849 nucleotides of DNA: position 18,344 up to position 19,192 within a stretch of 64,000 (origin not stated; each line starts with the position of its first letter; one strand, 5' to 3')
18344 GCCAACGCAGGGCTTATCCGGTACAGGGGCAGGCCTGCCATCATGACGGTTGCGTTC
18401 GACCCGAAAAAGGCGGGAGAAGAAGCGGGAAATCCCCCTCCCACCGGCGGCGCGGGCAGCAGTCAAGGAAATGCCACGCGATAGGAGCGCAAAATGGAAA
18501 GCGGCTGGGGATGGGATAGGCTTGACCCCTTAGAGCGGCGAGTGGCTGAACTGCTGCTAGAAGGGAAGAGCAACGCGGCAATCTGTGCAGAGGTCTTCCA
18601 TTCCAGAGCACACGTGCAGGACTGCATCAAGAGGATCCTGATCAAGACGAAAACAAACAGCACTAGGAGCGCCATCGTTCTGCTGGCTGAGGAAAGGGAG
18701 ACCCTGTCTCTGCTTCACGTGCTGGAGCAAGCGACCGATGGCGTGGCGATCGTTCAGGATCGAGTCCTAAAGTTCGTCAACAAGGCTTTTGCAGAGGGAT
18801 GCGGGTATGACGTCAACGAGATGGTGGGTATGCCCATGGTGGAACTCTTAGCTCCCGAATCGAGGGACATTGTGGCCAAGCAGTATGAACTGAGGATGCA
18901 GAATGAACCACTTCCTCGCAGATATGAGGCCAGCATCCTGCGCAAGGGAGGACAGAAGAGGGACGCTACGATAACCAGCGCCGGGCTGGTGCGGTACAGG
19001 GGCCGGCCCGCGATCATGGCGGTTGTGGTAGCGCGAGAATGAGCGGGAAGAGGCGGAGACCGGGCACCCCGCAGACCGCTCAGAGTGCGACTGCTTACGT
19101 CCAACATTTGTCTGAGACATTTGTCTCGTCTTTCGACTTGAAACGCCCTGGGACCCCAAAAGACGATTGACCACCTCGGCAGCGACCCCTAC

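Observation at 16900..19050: Tandem triplication of small LuxR-HTH + PAS one-component regulators with conserved junctions and an upstream inverted repeat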

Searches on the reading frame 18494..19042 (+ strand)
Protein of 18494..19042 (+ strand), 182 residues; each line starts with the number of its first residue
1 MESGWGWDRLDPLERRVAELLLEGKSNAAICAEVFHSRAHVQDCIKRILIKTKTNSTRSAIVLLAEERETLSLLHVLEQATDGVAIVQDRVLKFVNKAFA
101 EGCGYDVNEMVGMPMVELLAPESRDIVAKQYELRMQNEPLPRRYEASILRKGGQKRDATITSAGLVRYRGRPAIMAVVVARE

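Call 3: search_protein_families(library=pfam, proteins=[window:18494-19042:+], max_evalue=1)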
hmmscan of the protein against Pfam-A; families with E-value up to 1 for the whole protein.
window:18494-19042:+ (182 aa): 6 families
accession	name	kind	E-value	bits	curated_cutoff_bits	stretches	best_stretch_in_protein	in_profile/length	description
PF00989.32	PAS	-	4.2e-09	36.9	22.6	1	75-172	5-103/113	PAS fold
PF13426.13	PAS_9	-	6.6e-08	33.2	27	1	82-176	2-94/103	PAS domain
PF13188.13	PAS_8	-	1.7e-05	25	21.8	1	75-124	5-52/65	PAS domain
PF08448.16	PAS_4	-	0.0011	19.7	23.1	1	78-136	2-61/110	PAS fold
PF00196.25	GerE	-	0.0012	18.9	23.5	1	14-63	7-56/57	Bacterial regulatory proteins, luxR family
PF08447.18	PAS_3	-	0.015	16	25.6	1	94-156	3-66/89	PAS fold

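Call 7: find_homologous_proteins(query=window:18494-19039:+, max_evalue=0.001)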
Query window:18494-19039:+ (182 aa): 104 proteins with E <= 0.001 among 373 candidates.
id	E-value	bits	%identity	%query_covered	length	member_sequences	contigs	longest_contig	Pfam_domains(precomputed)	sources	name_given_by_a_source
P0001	2.8e-103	361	92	100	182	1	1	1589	PF13426.14,PF00989.32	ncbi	-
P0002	4.8e-103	360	92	99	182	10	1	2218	PF00989.32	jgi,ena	-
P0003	1.0e-102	359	60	94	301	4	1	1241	PF08447.19,PF13426.14,PF13188.14,PF08448.17,PF00989.32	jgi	jgi:PAS domain S-box-containing protein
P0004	3.7e-94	331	54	97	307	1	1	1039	PF08447.19,PF13426.14,PF13188.14,PF08448.17,PF00989.32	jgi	jgi:PAS domain S-box-containing protein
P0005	8.7e-92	323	62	100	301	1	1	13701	PF08447.19,PF13426.14,PF13188.14,PF08448.17,PF00989.32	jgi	jgi:PAS domain S-box-containing protein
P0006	3.1e-81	289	74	97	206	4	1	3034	-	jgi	jgi:PAS domain S-box-containing protein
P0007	6.4e-80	285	73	100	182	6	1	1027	PF00989.32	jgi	-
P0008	9.2e-79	281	70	100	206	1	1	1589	PF13426.14,PF13188.14,PF00989.32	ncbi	-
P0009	1.0e-78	281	73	100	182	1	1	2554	PF00989.32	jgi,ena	-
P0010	1.1e-78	281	73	100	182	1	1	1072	PF00989.32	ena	-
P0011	2.9e-78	279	73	100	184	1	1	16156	PF00989.32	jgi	jgi:PAS domain S-box-containing protein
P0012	3.4e-77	276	74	98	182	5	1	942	PF13426.14,PF08448.17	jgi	jgi:PAS domain S-box-containing protein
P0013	1.0e-76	274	71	97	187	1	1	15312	-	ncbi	-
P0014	1.1e-76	274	71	100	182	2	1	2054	PF08448.17,PF00989.32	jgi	-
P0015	1.9e-76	274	71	97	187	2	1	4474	-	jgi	jgi:PAS domain S-box-containing protein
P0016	5.3e-76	272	70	100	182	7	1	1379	PF00989.32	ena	-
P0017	1.0e-75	271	72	95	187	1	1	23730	PF13426.14,PF13188.14,PF08448.17,PF00989.32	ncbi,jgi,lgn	-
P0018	1.5e-74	267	72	97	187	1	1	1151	PF00196.26,PF00989.32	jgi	jgi:PAS domain S-box-containing protein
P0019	3.0e-73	263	69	100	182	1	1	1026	PF13188.14,PF00989.32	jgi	-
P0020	3.9e-73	263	69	98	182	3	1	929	PF13426.14,PF13188.14,PF00989.32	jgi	jgi:PAS domain S-box-containing protein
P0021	3.9e-73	263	70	97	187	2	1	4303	PF13426.14,PF13188.14,PF00989.32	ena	-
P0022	4.2e-73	263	69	98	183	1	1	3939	PF13188.14,PF00196.26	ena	-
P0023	7.9e-73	262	69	99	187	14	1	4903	PF13426.14,PF00989.32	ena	-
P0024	4.6e-72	259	68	97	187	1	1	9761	PF13426.14,PF00989.32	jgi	jgi:PAS domain S-box-containing protein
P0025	4.6e-72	259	69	97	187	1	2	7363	PF13426.14,PF13188.14,PF00989.32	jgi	jgi:PAS domain S-box-containing protein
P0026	5.9e-72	259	69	99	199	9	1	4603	PF13426.14,PF00989.32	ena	-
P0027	8.5e-72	258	67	98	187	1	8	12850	PF13426.14,PF13188.14,PF00989.32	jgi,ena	jgi:PAS domain S-box-containing protein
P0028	2.6e-71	257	69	98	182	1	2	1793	PF13426.14,PF13188.14,PF00989.32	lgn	-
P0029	3.6e-71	256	67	98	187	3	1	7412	PF13426.14,PF13188.14,PF00989.32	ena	-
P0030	3.9e-71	256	67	100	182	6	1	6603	PF13188.14,PF00989.32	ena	-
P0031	5.3e-70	253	68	97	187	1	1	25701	PF08447.19,PF13426.14,PF00989.32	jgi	jgi:PAS domain S-box-containing protein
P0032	2.2e-69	251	66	99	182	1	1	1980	PF00196.26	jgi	jgi:PAS domain S-box-containing protein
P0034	3.1e-69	250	67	99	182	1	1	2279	PF00196.26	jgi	jgi:PAS domain S-box-containing protein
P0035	3.1e-68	247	65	99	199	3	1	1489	PF00196.26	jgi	jgi:PAS domain S-box-containing protein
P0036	4.6e-68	246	63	98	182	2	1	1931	PF00989.32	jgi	jgi:PAS domain S-box-containing protein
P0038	2.2e-67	244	64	99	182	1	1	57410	PF13426.14,PF00196.26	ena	-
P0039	2.4e-67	244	66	97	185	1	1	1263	PF08447.19,PF13426.14,PF00196.26,PF00989.32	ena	-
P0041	8.9e-67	242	63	98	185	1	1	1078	PF13426.14,PF13188.14,PF00196.26,PF00989.32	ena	-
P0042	1.0e-66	242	65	99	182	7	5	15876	PF00196.26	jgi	jgi:PAS domain S-box-containing protein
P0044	3.4e-66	240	64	98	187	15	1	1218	PF13426.14,PF00196.26,PF00989.32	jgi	-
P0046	5.5e-66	240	64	99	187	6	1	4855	PF13426.14,PF13188.14,PF00989.32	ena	-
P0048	1.2e-65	238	66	98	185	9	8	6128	PF13188.14,PF00196.26,PF00989.32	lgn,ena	-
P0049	1.4e-65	238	65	99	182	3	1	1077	PF00196.26,PF00989.32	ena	-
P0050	1.4e-65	238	64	98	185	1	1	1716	PF13188.14,PF00196.26,PF00989.32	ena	-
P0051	1.9e-65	238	63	98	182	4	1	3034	PF08447.19,PF13188.14,PF00989.32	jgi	jgi:PAS domain S-box-containing protein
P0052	6.2e-65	236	63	98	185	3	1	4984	PF00196.26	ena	-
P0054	8.5e-65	236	62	99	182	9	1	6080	PF08447.19,PF13426.14,PF13188.14,PF00989.32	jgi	-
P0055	1.6e-64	235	61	98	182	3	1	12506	PF08447.19,PF00989.32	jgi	jgi:PAS domain S-box-containing protein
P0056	2.3e-64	234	64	99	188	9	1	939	PF00196.26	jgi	jgi:PAS domain S-box-containing protein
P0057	3.3e-64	234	61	98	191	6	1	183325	PF08447.19,PF08448.17,PF00989.32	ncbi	-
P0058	3.5e-64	234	63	98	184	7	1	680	PF00196.26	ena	-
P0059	5.5e-64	233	63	99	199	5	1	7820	PF13426.14,PF00196.26,PF00989.32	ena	-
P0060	2.7e-63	231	61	98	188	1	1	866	PF00989.32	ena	-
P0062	6.0e-63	230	60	98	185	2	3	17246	PF00196.26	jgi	jgi:DNA-binding CsgD family transcriptional regulator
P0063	6.5e-63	230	59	98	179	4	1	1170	PF13426.14,PF00196.26,PF00989.32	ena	-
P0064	9.4e-63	229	62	95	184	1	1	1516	PF13188.14,PF00196.26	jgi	jgi:PAS domain S-box-containing protein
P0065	1.6e-62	228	62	97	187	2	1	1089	PF13426.14,PF00196.26,PF00989.32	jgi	jgi:PAS domain S-box-containing protein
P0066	3.8e-62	227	59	98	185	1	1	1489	PF00196.26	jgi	jgi:PAS domain S-box-containing protein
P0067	3.9e-62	227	61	98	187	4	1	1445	PF13426.14,PF00196.26,PF00989.32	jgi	-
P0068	4.9e-62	227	62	98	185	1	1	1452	PF08447.19,PF13426.14,PF13188.14,PF08448.17,PF00989.32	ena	-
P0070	6.0e-62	226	59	98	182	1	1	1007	PF00196.26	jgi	jgi:PAS domain S-box-containing protein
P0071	6.5e-62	226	61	98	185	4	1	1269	PF08447.19,PF13188.14,PF00196.26,PF08448.17,PF00989.32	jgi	jgi:PAS domain S-box-containing protein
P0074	1.4e-61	225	58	99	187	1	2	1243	PF08447.19,PF13188.14,PF08448.17,PF00989.32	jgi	-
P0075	1.9e-61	225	58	98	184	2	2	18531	PF13426.14,PF13188.14,PF00989.32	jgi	-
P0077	2.3e-61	224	61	99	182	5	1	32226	PF00196.26,PF00989.32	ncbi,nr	ncbi:MAG: PAS domain S-box protein [Dehalococcoidia bacterium]|nr:PAS domain S-box protein [Dehaloco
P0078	2.5e-61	224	61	99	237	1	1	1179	PF13426.14,PF00196.26,PF00989.32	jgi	jgi:PAS domain S-box-containing protein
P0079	4.4e-61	224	59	99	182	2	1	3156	PF13188.14,PF00196.26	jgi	-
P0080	9.0e-61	223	58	100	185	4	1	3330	PF13188.14,PF00196.26,PF00989.32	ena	-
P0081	9.2e-61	223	58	98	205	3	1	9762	PF00196.26,PF00989.32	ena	-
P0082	1.1e-60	222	59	97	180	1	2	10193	PF00196.26,PF00989.32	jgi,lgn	jgi:PAS domain S-box-containing protein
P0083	5.8e-60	220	59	97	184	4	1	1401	-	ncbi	-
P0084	1.2e-59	219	60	100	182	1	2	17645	PF00196.26,PF00989.32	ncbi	ncbi:MAG: PAS domain S-box protein [Dehalococcoidia bacterium]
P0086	2.1e-59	218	56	99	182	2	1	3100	PF08447.19,PF13188.14,PF00989.32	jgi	-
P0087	2.4e-59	218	58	100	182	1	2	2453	PF08447.19,PF13426.14,PF00196.26,PF00989.32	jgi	jgi:PAS domain S-box-containing protein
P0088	6.7e-59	216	59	97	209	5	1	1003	PF08447.19,PF13426.14,PF00196.26,PF08448.17,PF00989.32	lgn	-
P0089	2.8e-57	211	58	98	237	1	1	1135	PF08447.19,PF13426.14,PF13188.14,PF00196.26,PF08448.17,PF00989.32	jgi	jgi:PAS domain S-box-containing protein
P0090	1.3e-56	209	59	96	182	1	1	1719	PF08447.19,PF00196.26,PF08448.17,PF00989.32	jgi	jgi:PAS domain S-box-containing protein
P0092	2.3e-56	208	64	86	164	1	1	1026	PF08447.19,PF13188.14,PF00196.26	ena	-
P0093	9.6e-56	206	58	98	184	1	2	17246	PF08447.19,PF00196.26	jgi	jgi:PAS domain S-box-containing protein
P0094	1.1e-55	206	58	98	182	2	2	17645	PF08447.19,PF13426.14,PF13188.14,PF00196.26,PF08448.17,PF00989.32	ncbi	ncbi:MAG: PAS domain S-box protein [Dehalococcoidia bacterium]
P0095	2.0e-55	205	57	98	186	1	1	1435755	-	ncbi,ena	-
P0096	2.8e-55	205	56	99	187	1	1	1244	PF08447.19,PF00196.26,PF08448.17,PF00989.32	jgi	jgi:PAS domain S-box-containing protein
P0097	2.2e-54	202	54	100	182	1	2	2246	PF08447.19,PF13426.14,PF00196.26,PF08448.17,PF00989.32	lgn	-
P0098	7.0e-54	200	54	98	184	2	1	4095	PF08447.19,PF13188.14,PF00196.26,PF00989.32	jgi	-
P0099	1.8e-53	199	57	100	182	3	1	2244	PF08447.19,PF00196.26,PF08448.17,PF00989.32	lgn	-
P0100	2.4e-52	195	53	99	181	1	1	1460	PF08447.19,PF13426.14,PF13188.14,PF00196.26,PF08448.17,PF00989.32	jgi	jgi:PAS domain S-box-containing protein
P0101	4.6e-51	191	66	75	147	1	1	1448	PF00989.32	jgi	jgi:PAS domain S-box-containing protein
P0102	6.2e-51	191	54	96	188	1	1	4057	PF13426.14,PF13188.14,PF00196.26,PF00989.32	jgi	jgi:PAS domain S-box-containing protein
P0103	3.7e-45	172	81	57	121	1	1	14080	-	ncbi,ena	-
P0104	2.1e-37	147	64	63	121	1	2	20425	PF13188.14,PF00196.26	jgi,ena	-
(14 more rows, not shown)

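Call 9: find_encoding_contigs(protein=P0001, flank=10000, max_places=4)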
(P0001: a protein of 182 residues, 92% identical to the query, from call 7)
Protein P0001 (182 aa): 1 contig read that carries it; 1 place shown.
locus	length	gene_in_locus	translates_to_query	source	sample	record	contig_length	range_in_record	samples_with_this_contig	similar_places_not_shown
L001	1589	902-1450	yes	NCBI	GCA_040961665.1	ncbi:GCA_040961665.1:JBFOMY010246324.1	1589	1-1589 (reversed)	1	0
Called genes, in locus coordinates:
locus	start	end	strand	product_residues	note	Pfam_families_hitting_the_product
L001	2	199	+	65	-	?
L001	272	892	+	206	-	PF00989:PAS (weak), PF13188:PAS_8 (weak), PF13426:PAS_9 (weak)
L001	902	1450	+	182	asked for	PF13426:PAS_9 (faint), PF00989:PAS (weak)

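Call 11: find_related_loci(query=window:18494-19039:+, collection=genome_contigs, flank=10000)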
Query window:18494-19039:+ (182 aa) in genome_contigs; peptide patterns used: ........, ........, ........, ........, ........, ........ (x = any residue, [..] = any of these).
143 stretches matched a pattern; 1 encode a relative of the query (tblastn E <= 1e-3); 1 distinct loci.
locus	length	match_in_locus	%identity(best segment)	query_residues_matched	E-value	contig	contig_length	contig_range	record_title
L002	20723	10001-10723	34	64-179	6e-17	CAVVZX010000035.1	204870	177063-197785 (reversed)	MAG: uncultured delta proteobacterium isolate MFD01872.bin.2.162 genome assembly, contig: contig_34690, whole genome sho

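Call 16: find_encoding_contigs(protein=window:18494-19039:+, flank=3000, max_places=4)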
Protein window:18494-19039:+ (182 aa): no gene with exactly this product is on record in the collection.

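Call 17: find_encoding_contigs(protein=P0017, flank=10000, max_places=3)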
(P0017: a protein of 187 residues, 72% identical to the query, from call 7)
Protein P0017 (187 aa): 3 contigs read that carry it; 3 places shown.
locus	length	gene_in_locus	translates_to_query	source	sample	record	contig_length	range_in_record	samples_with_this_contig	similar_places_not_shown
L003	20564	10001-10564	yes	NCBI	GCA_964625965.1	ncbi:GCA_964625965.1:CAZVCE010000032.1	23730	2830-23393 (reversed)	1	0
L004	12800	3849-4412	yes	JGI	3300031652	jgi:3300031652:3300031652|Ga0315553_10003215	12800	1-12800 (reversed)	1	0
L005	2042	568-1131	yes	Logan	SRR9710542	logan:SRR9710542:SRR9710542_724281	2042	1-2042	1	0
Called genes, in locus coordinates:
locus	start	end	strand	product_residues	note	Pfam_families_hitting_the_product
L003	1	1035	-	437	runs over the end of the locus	PF00275:EPSP_synthase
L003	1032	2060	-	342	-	PF03807:F420_oxidored, PF02153:PDH_N, PF20463:PDH_C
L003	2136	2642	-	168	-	PF01966:HD (weak)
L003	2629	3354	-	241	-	PF02163:Peptidase_M50 (faint)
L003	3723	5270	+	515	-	PF00982:Glyco_transf_20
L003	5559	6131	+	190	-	PF09335:VTT_dom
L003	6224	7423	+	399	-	PF26549:Tricorn_N, PF07676:PD40 (faint)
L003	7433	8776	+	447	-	PF19190:BACON_2 (faint)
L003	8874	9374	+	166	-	PF19928:DUF6391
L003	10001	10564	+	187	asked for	PF00989:PAS (weak), PF13188:PAS_8 (weak), PF08448:PAS_4 (weak), PF13426:PAS_9 (weak)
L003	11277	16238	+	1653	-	PF13229:Beta_helix, PF05048:NosD (weak), PF13229:Beta_helix, PF05048:NosD, PF13229:Beta_helix, PF05048:NosD (weak), PF13229:Beta_helix, PF00404:Dockerin_1 (weak), +1 more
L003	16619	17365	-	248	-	PF00565:SNase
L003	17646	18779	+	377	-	-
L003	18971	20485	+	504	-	PF13291:ACT_4, PF00390:malic, PF03949:Malic_M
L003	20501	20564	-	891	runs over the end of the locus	PF01074:Glyco_hydro_38N, PF09261:Alpha-mann_mid, PF07748:Glyco_hydro_38C, PF17677:Glyco_hydro38C2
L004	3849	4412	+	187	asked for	PF00989:PAS (weak), PF13188:PAS_8 (weak), PF08448:PAS_4 (weak), PF13426:PAS_9 (weak)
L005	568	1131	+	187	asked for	PF00989:PAS (weak), PF13188:PAS_8 (weak), PF08448:PAS_4 (weak), PF13426:PAS_9 (weak)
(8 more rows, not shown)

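Call 18: find_encoding_contigs(protein=P0057, flank=10000, max_places=2)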
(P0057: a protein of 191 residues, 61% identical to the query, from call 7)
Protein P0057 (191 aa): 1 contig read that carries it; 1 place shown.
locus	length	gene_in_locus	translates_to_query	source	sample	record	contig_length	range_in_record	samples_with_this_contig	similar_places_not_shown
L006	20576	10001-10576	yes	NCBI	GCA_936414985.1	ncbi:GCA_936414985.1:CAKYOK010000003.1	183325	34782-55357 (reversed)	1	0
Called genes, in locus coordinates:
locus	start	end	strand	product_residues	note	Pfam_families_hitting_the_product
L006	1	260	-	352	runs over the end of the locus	PF00119:ATP-synt_A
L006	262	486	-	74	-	PF09527:ATPase_gene1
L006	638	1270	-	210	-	PF00625:Guanylate_kin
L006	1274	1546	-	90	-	PF04025:RemA-like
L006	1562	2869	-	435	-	PF00275:EPSP_synthase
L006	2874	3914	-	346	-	PF03446:NAD_binding_2 (weak), PF03807:F420_oxidored, PF02153:PDH_N, PF20463:PDH_C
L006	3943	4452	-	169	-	PF01966:HD (weak)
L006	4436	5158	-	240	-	PF02163:Peptidase_M50 (weak)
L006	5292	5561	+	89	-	-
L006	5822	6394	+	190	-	PF09335:VTT_dom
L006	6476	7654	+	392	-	PF26549:Tricorn_N, PF07676:PD40 (faint)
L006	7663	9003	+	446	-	PF19190:BACON_2 (weak)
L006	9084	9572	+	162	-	PF19928:DUF6391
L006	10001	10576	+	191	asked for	PF00989:PAS (weak), PF08448:PAS_4 (weak), PF08447:PAS_3 (faint)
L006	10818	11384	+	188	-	PF00196:GerE (weak)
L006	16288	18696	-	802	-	PF13185:GAF_2, PF00989:PAS, PF13188:PAS_8, PF08447:PAS_3, PF08448:PAS_4, PF13426:PAS_9, PF00989:PAS, PF08448:PAS_4, +5 more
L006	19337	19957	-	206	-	PF00072:Response_reg, PF00196:GerE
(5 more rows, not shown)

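Call 19: find_encoding_contigs(protein=P0095, flank=10000, max_places=2)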
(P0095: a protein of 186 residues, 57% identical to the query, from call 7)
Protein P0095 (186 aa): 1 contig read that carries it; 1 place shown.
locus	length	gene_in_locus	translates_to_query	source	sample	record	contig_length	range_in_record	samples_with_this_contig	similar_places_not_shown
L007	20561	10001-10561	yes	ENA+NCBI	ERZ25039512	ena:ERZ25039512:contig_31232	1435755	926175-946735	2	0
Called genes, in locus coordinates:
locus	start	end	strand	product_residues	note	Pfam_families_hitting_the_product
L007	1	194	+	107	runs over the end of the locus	PF08734:GYD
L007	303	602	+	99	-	PF11746:DUF3303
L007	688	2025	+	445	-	PF13433:Peripla_BP_5 (weak), PF13458:Peripla_BP_6, PF01094:ANF_receptor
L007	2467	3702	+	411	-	PF07690:MFS_1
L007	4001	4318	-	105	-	-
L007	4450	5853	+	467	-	PF13433:Peripla_BP_5 (weak), PF13458:Peripla_BP_6, PF01094:ANF_receptor (weak)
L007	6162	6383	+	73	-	-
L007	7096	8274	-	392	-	-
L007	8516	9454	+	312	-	PF04015:DUF362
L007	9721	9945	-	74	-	-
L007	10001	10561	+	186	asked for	-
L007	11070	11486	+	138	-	PF20159:YidB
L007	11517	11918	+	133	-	PF14520:HHH_5 (faint), PF14229:DUF4332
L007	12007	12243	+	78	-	PF05872:HerA_C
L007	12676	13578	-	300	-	PF02899:Phage_int_SAM_1, PF13495:Phage_int_SAM_4, PF00589:Phage_integrase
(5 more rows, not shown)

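Call 20: find_encoding_contigs(protein=P0084, flank=10000, max_places=2)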
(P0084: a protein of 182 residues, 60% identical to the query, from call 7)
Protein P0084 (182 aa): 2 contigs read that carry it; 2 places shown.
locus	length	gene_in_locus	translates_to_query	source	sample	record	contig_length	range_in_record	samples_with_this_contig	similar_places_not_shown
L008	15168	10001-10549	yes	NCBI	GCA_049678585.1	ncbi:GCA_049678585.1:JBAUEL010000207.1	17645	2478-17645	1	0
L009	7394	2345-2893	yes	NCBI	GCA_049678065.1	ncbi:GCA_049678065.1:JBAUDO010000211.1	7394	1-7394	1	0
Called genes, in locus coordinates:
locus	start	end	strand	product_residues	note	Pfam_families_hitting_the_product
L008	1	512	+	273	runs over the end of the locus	PF02540:NAD_synthase (weak), PF00733:Asn_synthase (weak)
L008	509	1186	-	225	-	PF10137:CAP12-PCTIR_TIR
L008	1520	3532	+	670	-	PF05378:Hydant_A_N, PF01968:Hydantoinase_A, PF19278:Hydant_A_C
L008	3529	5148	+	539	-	PF02538:Hydantoinase_B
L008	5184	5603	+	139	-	-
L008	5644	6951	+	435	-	PF02225:PA, PF04389:Peptidase_M28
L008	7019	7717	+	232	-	PF01476:LysM, PF23446:LysM1_NFP_LYK (faint), PF23462:LysM3_NFP (faint), PF23473:LysM3_LYK4_5 (weak), PF01476:LysM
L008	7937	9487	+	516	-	PF01039:Carboxyl_trans, PF03255:ACCA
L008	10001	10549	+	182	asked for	PF00196:GerE, PF00989:PAS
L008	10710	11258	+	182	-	PF00196:GerE, PF00989:PAS, PF13188:PAS_8 (weak), PF08448:PAS_4 (faint), PF13426:PAS_9 (weak), PF08447:PAS_3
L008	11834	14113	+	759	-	PF08448:PAS_4, PF00989:PAS, PF08448:PAS_4, PF00989:PAS, PF08448:PAS_4, PF13426:PAS_9, PF08447:PAS_3, PF00989:PAS, +12 more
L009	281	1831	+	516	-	PF01039:Carboxyl_trans, PF03255:ACCA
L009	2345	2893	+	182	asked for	PF00196:GerE, PF00989:PAS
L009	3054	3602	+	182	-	PF00196:GerE, PF00989:PAS, PF13188:PAS_8 (weak), PF08448:PAS_4 (faint), PF13426:PAS_9 (weak), PF08447:PAS_3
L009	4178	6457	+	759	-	PF08448:PAS_4, PF00989:PAS, PF08448:PAS_4, PF00989:PAS, PF08448:PAS_4, PF13426:PAS_9, PF08447:PAS_3, PF00989:PAS, +12 more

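Call 24: find_encoding_contigs(protein=P0006, flank=10000, max_places=4)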
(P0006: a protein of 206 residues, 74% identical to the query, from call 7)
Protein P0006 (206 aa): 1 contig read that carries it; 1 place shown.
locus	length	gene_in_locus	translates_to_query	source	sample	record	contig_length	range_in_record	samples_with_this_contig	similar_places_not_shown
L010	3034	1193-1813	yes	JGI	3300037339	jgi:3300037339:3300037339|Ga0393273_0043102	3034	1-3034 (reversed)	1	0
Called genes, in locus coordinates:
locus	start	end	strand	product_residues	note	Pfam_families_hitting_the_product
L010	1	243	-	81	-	?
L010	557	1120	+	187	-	PF00196:GerE (faint), PF13188:PAS_8 (faint), PF00989:PAS (weak)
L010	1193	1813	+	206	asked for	-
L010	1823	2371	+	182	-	PF00989:PAS (weak), PF13188:PAS_8 (weak), PF08447:PAS_3 (weak)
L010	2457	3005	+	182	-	PF00989:PAS (weak)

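Call 25: find_encoding_contigs(protein=P0103, flank=10000, max_places=3)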
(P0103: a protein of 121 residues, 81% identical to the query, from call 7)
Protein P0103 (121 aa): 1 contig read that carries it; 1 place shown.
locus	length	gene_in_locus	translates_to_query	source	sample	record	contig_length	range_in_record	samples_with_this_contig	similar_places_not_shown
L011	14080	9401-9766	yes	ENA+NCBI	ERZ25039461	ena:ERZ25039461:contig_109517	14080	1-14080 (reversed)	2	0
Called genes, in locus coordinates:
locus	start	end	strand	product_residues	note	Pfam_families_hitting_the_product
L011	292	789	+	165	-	PF21948:LplA-B_cat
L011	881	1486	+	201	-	PF02746:MR_MLE_N, PF13378:MR_MLE_C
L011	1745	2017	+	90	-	PF13378:MR_MLE_C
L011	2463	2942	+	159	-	-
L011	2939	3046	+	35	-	-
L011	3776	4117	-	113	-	-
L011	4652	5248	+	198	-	PF03241:HpaB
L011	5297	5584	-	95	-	-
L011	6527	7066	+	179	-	PF13732:DrrA1-3_C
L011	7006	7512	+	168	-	PF01061:ABC2_membrane, PF12679:ABC2_membrane_2 (faint), PF12698:ABC2_membrane_3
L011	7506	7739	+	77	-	PF01061:ABC2_membrane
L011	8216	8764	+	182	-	PF00989:PAS (weak), PF08448:PAS_4 (faint)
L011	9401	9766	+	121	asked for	-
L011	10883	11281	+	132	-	PF03891:DUF333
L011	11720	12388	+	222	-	PF00112:Peptidase_C1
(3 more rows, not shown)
